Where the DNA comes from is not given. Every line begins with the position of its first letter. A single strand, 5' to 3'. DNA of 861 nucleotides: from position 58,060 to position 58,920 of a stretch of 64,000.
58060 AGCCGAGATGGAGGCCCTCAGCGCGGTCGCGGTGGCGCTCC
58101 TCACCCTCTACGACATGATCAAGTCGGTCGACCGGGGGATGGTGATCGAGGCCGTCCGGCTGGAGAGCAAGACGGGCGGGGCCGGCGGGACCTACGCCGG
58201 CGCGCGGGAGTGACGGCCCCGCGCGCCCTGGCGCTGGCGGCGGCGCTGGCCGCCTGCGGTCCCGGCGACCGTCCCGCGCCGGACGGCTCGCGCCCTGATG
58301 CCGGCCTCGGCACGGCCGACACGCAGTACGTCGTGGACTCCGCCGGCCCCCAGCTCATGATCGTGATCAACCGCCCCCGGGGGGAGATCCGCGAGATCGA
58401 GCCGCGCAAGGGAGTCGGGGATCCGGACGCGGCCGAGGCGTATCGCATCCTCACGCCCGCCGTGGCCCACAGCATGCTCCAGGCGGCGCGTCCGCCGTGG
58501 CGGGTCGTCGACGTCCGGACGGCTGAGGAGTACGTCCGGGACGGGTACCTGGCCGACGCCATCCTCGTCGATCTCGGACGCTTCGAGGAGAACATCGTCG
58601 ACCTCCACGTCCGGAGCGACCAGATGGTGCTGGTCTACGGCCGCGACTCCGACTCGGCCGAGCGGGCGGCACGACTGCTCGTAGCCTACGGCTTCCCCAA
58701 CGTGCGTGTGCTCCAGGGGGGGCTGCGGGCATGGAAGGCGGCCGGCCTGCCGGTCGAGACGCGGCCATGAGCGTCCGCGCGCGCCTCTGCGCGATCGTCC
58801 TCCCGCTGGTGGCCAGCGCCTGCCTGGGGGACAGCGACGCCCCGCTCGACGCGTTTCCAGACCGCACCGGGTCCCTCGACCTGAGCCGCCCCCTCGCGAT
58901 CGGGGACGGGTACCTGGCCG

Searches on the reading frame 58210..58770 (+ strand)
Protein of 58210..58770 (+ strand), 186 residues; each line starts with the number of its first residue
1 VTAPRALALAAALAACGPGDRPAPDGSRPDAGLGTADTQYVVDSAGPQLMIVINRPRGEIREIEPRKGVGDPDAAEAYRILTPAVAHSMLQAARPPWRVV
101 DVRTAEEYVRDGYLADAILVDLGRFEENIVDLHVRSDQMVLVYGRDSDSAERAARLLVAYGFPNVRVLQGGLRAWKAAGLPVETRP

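Call 70: search_protein_families(library=pfam, proteins=[window:58210-58770:+], max_evalue=0.00001)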
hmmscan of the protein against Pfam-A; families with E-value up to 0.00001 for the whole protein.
window:58210-58770:+ (186 aa): 1 family
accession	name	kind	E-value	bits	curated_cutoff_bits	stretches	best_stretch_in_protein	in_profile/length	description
PF00581.25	Rhodanese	-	1.4e-15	58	22.2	1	87-178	6-102/102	Rhodanese-like domain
